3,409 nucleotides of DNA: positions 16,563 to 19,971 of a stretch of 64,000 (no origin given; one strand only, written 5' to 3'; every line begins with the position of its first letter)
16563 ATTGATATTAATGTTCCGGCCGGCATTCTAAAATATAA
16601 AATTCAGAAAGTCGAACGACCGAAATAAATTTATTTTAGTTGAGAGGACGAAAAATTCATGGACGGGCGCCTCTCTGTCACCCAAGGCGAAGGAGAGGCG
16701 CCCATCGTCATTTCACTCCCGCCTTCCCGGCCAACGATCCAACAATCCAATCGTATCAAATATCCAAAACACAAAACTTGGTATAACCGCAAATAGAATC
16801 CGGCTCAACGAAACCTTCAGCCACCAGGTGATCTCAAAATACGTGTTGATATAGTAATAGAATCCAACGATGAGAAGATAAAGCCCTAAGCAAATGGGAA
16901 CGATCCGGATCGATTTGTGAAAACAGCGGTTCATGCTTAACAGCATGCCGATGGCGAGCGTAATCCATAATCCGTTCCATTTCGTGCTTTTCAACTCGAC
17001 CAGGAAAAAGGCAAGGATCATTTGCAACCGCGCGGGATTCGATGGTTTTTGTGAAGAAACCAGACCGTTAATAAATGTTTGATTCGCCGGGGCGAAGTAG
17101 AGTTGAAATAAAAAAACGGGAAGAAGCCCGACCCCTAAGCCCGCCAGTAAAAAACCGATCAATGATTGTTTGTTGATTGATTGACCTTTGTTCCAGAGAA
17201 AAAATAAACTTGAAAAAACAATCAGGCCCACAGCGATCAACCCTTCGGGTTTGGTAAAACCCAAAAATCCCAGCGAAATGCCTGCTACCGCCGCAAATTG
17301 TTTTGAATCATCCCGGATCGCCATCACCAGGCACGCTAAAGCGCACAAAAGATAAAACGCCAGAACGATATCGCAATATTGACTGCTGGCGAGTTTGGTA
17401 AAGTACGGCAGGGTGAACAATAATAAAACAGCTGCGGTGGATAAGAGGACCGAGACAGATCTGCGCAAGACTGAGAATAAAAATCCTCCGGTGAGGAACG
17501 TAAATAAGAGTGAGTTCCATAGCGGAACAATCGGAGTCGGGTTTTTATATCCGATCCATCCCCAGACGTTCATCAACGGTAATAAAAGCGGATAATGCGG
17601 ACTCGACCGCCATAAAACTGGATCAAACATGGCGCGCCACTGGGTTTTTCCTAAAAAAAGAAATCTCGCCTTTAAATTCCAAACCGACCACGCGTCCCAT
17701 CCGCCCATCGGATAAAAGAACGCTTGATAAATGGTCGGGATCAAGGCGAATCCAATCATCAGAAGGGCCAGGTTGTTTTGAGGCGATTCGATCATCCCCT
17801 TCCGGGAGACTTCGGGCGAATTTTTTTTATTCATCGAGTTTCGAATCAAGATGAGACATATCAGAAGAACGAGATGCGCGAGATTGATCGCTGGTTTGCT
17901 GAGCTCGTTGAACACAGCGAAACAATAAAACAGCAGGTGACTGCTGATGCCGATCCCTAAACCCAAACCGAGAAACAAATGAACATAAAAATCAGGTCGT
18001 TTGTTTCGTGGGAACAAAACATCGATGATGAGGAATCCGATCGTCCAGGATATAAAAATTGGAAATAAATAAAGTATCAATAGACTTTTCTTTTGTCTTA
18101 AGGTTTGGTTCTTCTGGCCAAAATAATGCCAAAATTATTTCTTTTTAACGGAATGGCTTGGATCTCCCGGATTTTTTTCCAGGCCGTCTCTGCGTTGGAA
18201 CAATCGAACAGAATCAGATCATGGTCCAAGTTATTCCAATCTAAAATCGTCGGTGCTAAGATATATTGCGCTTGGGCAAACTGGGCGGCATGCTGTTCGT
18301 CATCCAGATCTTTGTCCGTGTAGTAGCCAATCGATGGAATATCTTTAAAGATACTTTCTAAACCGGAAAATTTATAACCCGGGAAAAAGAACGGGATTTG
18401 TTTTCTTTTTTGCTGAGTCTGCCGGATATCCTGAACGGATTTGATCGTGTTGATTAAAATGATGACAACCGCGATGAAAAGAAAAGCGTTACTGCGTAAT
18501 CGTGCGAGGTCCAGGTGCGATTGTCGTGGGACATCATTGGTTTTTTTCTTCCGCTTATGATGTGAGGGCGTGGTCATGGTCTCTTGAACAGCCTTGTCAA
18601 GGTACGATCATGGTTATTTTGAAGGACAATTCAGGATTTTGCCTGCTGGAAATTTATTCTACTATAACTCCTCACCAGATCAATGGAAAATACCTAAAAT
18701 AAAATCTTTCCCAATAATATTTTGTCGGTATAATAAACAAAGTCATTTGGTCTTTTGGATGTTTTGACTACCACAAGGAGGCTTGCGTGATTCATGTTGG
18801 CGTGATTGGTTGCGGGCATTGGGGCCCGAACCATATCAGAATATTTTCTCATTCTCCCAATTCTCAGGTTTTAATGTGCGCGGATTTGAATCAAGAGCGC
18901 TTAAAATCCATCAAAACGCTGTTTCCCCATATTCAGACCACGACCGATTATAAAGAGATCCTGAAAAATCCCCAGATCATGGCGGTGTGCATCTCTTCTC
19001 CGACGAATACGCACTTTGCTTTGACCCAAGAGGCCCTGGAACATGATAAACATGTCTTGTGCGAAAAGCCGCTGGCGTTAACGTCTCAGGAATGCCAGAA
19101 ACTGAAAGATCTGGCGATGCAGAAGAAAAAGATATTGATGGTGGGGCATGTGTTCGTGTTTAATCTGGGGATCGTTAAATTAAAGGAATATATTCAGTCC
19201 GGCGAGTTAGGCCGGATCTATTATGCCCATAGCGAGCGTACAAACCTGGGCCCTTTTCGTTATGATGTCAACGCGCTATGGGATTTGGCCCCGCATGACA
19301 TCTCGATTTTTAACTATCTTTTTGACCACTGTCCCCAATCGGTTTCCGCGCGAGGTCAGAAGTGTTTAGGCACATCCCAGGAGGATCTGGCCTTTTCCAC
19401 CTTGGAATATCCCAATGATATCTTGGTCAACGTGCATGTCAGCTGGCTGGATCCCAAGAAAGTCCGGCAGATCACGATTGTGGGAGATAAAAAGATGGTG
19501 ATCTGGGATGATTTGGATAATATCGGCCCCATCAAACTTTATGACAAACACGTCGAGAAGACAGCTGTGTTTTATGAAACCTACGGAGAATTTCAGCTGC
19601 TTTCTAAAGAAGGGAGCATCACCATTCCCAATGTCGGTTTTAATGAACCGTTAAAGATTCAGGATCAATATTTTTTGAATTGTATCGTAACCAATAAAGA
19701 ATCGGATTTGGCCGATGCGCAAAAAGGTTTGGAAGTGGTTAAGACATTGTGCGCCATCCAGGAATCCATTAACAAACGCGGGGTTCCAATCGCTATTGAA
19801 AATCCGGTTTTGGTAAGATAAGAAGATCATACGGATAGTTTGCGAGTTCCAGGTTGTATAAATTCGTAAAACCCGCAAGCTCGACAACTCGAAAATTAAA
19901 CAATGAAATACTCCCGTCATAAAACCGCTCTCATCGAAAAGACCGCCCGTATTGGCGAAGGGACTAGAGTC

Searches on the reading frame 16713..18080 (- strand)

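Call 28: search_protein_families(library=pfam, proteins=[window:16713-18080:-], max_evalue=0.00001)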
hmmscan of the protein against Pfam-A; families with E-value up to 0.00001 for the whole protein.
window:16713-18080:- (455 aa): 1 family
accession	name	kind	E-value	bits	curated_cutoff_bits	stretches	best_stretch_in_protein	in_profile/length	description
PF13231.12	PMT_2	-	9.7e-06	26.3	26.1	1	188-317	26-152/160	Dolichyl-phosphate-mannose-protein mannosyltransferase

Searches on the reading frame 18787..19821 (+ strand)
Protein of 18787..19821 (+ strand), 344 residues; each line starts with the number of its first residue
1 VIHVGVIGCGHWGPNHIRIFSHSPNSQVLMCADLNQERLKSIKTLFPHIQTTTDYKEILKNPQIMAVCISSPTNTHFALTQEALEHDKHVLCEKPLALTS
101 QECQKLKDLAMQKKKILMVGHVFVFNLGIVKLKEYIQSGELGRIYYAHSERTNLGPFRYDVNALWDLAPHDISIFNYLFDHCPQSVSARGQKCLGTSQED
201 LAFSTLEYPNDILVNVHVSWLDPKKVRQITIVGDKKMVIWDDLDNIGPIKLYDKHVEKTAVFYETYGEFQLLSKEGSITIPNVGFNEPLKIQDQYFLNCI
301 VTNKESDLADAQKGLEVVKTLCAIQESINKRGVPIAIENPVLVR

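Call 28: search_protein_families(library=pfam, proteins=[window:18787-19821:+], max_evalue=0.00001)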
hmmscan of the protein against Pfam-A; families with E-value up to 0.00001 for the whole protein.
window:18787-19821:+ (344 aa): 3 families
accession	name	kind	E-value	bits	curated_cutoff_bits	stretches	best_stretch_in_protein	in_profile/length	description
PF01408.29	GFO_IDH_MocA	-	2.3e-29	103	24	1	2-121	1-120/120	Oxidoreductase family, NAD-binding Rossmann fold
PF22725.1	GFO_IDH_MocA_C3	-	1.1e-17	64.7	27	1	130-238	2-123/124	GFO/IDH/MocA C-terminal domain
PF02894.22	GFO_IDH_MocA_C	-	1.7e-15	57.8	22.9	1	133-335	1-216/218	Oxidoreductase family, C-terminal alpha/beta domain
